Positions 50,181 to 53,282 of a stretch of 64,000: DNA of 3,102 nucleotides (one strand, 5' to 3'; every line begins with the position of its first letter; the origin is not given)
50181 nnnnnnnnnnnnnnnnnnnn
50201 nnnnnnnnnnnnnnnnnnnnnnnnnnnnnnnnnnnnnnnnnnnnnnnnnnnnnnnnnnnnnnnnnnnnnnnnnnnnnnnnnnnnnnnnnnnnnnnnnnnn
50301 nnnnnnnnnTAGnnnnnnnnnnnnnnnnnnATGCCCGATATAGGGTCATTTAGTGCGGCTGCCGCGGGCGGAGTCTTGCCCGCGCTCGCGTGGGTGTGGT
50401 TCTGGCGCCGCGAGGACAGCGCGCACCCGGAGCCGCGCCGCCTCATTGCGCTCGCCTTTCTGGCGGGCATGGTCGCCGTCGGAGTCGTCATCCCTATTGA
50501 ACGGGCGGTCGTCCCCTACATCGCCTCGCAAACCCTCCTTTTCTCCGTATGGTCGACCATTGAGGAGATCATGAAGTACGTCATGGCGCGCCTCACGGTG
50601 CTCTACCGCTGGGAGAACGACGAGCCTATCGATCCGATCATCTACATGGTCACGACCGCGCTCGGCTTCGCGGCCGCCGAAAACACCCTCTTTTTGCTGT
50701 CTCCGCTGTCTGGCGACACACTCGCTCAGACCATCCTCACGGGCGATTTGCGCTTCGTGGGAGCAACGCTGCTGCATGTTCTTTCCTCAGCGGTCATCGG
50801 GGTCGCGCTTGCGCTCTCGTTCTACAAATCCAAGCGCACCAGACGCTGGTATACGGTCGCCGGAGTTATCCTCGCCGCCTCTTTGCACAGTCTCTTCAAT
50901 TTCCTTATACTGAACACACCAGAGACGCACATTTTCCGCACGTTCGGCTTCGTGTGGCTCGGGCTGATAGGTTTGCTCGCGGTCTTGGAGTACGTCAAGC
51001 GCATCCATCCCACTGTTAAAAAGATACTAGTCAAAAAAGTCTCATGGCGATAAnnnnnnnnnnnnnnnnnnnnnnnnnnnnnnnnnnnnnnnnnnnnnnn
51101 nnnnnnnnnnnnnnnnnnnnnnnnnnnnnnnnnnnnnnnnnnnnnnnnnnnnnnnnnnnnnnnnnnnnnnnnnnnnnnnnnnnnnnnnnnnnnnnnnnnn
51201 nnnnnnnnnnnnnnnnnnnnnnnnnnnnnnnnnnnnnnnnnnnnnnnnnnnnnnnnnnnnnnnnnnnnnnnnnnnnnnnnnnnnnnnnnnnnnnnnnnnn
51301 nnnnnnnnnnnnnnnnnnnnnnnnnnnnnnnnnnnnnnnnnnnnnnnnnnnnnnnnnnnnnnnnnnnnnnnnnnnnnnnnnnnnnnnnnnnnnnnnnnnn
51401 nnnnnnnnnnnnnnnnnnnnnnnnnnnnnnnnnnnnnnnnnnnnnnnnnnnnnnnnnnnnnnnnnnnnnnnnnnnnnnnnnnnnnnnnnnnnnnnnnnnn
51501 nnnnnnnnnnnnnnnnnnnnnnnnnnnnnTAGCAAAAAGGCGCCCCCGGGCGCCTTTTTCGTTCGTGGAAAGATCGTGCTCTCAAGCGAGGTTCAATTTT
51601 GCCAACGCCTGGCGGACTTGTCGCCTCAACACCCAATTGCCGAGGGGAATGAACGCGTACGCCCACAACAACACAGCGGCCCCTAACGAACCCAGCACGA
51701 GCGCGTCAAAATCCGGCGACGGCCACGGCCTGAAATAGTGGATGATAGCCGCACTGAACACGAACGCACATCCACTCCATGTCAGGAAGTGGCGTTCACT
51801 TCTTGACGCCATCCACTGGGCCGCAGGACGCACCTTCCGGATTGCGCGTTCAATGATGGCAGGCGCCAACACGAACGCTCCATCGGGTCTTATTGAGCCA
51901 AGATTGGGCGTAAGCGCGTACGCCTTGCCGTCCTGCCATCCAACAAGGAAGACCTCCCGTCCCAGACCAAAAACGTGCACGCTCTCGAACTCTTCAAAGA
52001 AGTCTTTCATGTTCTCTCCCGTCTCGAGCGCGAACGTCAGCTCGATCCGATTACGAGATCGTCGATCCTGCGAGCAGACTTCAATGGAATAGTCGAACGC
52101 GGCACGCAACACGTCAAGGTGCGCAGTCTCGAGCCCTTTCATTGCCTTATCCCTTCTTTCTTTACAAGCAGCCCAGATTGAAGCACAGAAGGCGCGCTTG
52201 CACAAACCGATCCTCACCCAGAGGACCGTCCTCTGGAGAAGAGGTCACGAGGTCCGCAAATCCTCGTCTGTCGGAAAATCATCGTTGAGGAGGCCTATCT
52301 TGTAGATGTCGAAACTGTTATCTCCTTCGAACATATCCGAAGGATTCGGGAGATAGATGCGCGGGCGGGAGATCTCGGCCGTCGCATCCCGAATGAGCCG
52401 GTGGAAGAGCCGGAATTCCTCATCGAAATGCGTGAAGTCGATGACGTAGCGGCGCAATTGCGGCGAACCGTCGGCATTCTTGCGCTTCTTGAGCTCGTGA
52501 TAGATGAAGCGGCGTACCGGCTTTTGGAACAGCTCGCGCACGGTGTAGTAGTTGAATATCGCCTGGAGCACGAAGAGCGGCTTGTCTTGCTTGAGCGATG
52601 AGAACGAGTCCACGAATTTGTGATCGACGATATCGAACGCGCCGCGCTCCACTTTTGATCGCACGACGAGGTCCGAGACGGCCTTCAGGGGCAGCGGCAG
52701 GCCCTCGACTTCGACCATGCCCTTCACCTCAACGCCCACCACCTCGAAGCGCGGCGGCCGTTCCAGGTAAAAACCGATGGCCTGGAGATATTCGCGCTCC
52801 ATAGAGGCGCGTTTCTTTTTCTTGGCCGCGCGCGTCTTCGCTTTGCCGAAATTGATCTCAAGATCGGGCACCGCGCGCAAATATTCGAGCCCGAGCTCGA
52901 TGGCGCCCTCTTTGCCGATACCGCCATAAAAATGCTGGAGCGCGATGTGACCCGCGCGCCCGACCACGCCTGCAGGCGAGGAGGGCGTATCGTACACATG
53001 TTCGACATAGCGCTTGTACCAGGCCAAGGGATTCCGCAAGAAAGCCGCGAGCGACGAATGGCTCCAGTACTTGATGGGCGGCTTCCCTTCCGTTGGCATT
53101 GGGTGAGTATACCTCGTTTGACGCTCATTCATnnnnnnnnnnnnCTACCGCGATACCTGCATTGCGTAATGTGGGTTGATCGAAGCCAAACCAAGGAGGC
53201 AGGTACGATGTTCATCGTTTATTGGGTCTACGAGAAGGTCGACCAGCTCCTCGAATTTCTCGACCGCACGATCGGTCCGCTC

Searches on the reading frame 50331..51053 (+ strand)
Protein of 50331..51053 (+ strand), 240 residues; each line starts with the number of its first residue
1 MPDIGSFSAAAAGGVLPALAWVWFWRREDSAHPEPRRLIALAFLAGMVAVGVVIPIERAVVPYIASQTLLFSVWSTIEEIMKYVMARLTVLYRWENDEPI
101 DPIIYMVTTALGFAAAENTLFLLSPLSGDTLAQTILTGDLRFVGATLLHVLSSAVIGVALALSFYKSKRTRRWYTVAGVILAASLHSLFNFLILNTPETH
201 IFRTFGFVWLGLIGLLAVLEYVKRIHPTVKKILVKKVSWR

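Call 62: search_protein_families(library=pfam, proteins=[window:50331-51053:+], max_evalue=0.00001)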
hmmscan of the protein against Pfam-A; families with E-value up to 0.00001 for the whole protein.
window:50331-51053:+ (240 aa): 1 family
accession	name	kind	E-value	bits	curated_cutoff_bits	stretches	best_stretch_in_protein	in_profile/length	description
PF13367.11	PrsW-protease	-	1.6e-25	90.2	23.5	1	34-198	1-179/196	PrsW family intramembrane metalloprotease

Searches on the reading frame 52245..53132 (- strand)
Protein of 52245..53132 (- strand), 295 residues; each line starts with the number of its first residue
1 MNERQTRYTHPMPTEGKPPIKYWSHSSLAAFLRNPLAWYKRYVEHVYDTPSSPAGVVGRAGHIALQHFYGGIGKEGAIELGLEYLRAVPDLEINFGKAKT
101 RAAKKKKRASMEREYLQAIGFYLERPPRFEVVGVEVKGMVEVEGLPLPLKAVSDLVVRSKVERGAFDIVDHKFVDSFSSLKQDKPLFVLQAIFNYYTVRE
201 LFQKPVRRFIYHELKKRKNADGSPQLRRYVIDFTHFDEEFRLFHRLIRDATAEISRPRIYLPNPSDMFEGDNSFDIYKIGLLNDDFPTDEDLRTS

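Call 62: search_protein_families(library=pfam, proteins=[window:52245-53132:-], max_evalue=0.00001)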
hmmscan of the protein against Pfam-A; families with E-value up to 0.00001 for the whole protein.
window:52245-53132:- (295 aa): 1 family
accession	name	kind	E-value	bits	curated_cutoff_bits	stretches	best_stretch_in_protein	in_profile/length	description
PF12705.13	PDDEXK_1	-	1.1e-14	55.4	22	1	23-259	2-228/247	PD-(D/E)XK nuclease superfamily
